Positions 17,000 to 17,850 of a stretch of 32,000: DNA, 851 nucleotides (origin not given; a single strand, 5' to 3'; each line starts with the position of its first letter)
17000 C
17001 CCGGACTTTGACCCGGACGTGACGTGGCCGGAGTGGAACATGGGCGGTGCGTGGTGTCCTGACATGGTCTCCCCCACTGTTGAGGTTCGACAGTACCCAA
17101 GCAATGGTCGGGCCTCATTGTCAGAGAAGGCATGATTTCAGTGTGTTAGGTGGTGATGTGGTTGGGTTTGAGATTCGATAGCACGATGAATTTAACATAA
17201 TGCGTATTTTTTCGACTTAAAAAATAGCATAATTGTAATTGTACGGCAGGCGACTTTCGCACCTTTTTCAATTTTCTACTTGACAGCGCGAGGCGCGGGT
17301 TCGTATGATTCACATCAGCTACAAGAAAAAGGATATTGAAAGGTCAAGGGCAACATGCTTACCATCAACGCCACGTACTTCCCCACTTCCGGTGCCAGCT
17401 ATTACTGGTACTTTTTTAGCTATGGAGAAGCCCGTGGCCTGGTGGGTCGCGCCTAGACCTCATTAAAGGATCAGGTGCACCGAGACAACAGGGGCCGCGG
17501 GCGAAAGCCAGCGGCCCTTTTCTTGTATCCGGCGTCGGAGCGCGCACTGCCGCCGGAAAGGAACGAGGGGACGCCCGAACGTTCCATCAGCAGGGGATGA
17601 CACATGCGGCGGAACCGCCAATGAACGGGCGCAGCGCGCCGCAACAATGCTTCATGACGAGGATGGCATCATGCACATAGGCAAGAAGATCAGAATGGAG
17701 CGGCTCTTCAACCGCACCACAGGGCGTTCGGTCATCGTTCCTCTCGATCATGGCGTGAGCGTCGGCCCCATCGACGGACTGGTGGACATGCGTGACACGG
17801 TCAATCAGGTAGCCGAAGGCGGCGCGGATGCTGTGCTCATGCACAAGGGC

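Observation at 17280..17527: Unannotated 33-codon aromatic-rich leader ORF (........) plus terminator upstream of the aro-trp superoperon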

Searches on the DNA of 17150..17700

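Call 4: search_rna_families(source=window, start=17150, end=17700, threshold=evalue, max_evalue=10, show_alignments=4)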
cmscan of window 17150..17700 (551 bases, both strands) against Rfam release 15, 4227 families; matches with E-value up to 10: 12.
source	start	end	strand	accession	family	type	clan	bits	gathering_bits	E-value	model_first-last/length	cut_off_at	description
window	17487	17624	-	RF02354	BjrC80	Gene; sRNA;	-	30.5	80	0.00058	1-162/162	no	Bradyrhizobiaceae sRNA BjrC80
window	17487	17521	+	RF00598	SNORA76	Gene; snRNA; snoRNA; HACA-box;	CL00034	17.5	37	1.5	80-115/132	no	Small nucleolar RNA SNORA76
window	17465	17526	+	RF02353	BjrC68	Gene; sRNA;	-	16.8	39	0.096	1-82/82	no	Bradyrhizobiaceae sRNA BjrC68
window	17490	17523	-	RF02621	BSnc120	Gene; sRNA;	-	16.5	114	1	37-70/88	no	Brucella sRNA 120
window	17347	17419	+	RF02676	Esr41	Gene; sRNA;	-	16.2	102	1.8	1-74/74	no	Enterohemorrhagic E. coli sRNA 41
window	17486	17604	-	RF02826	Scr6925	Gene; sRNA;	-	14.9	50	5.3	1-131/131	no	Streptomyces RNA 6925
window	17222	17281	-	RF01689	AdoCbl-II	Cis-reg; riboswitch;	CL00101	14.2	36.5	3.9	1-81/81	no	AdoCbl-II (Cobalamin/B12) riboswitch aptamer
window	17570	17616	+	RF01533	TB10Cs4H3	Gene; snRNA; snoRNA; HACA-box;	-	13.9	45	7.9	1-67/67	no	Trypanosomatid snoRNA TB10Cs4H3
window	17635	17677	-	RF00157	SNORD39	Gene; snRNA; snoRNA; CD-box;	CL00057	13.7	35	5.9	1-80/80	no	Small nucleolar RNA SNORD55/SNORD39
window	17490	17524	+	RF00489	ctRNA_p42d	Gene; antisense;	-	13.5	50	8.9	1-46/46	no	ctRNA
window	17463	17591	+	RF02354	BjrC80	Gene; sRNA;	-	11.8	80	8.7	1-162/162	no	Bradyrhizobiaceae sRNA BjrC80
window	17340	17419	+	RF02654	MicL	Gene; sRNA;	-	11.4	56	0.91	1-308/308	no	MicL sRNA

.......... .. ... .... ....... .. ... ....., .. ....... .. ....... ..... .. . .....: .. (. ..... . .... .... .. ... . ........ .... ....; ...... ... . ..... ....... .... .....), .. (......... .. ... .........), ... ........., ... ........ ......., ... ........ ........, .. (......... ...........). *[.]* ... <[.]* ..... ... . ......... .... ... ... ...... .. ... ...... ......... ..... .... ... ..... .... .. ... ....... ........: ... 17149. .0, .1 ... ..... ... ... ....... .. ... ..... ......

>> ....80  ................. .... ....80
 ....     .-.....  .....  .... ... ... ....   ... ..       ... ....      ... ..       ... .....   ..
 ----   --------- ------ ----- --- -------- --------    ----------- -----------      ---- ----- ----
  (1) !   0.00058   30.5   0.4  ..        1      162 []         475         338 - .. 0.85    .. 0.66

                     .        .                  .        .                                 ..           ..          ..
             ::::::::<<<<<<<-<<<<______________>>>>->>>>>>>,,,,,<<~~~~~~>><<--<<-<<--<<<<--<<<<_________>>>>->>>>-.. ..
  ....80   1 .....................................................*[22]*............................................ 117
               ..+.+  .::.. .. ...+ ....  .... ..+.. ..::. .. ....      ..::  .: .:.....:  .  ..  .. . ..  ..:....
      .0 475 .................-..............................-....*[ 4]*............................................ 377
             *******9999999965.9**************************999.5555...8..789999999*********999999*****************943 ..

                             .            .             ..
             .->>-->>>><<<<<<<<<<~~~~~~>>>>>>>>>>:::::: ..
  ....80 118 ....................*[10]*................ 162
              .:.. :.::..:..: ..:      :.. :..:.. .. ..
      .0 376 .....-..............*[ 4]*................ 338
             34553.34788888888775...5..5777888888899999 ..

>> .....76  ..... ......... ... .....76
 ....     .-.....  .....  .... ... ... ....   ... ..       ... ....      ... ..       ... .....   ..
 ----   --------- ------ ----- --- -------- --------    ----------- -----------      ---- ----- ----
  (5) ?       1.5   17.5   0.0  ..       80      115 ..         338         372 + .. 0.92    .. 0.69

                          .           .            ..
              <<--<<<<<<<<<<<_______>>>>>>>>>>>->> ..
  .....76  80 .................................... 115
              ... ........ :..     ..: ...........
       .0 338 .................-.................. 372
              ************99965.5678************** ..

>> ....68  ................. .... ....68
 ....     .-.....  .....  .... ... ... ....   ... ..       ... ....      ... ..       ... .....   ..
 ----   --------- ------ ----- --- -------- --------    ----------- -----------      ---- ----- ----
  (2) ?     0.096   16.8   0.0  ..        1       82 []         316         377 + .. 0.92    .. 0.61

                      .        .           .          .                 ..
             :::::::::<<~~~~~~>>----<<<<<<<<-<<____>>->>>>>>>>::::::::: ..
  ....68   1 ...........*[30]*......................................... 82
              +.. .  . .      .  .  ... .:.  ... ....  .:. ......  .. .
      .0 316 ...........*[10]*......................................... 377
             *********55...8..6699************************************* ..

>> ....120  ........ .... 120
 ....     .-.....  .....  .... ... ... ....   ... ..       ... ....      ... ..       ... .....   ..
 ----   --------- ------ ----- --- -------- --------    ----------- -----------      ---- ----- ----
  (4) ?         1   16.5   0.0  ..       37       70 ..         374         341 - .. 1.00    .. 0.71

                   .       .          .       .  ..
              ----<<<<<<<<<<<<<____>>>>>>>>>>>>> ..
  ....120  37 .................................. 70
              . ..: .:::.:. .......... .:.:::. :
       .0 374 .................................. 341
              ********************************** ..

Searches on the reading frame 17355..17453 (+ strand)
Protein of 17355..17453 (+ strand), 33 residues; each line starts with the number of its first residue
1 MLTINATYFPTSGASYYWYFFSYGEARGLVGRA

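Call 21: search_protein_families(library=ncbifam, proteins=[window:17355-17453:+], max_evalue=10)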
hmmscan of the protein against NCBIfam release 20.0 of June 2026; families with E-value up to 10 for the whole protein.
seq(33 aa): 0 families

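Call 22: search_protein_families(library=pfam, proteins=[window:17355-17453:+], max_evalue=10)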
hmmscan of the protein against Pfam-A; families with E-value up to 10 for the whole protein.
seq(33 aa): 0 families
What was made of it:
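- On Known protein families (as a named leader peptide): 0 relevant families for five diverse leaders at E up to 10 (calls 21, 22).
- No Pfam or NCBIfam family matches (calls 21, 22).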

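Call 23: list_cluster_members(proteins=[window:17355-17453:+, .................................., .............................])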
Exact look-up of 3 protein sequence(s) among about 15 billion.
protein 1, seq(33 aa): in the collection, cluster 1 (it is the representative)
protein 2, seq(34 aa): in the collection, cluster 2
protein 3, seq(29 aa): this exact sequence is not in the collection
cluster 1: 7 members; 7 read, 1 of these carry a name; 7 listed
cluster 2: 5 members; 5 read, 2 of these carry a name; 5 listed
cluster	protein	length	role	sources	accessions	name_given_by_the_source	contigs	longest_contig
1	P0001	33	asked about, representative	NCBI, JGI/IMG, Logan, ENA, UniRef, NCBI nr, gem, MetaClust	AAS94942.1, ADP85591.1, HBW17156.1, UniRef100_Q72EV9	MAG TPA: hypothetical protein DEF41_13780 [Desulfovibrio sp.] | hypothetical protein | Uncharacterized protein n=1 Tax=Nitratidesulfovibrio vulgaris (strain ATCC 29579 / DSM ...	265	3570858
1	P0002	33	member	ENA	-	-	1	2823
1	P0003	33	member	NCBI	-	-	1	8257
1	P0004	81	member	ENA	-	-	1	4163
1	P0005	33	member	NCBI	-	-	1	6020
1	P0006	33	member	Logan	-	-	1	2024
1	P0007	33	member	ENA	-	-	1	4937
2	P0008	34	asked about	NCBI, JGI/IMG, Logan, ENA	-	hypothetical protein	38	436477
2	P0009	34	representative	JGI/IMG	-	-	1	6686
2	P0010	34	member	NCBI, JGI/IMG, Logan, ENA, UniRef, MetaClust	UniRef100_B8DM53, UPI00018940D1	hypothetical protein | Uncharacterized protein n=1 Tax=Nitratidesulfovibrio vulgaris (strain DSM 19637 / ... | status=active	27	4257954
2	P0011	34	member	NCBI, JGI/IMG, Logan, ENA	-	-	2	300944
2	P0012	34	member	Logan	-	-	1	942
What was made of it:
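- On Known protein families (as a named leader peptide): Sources name the peptide 'hypothetical protein' (call 23).
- Checked: The ORF is not strictly unannotated: the exact peptide is GenBank AAS94942.1 / UniProt Q72EV9, named 'hypothetical/uncharacterized protein' of Nitratidesulfovibrio (Desulfovibrio) vulgaris Hildenborough (call 23).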
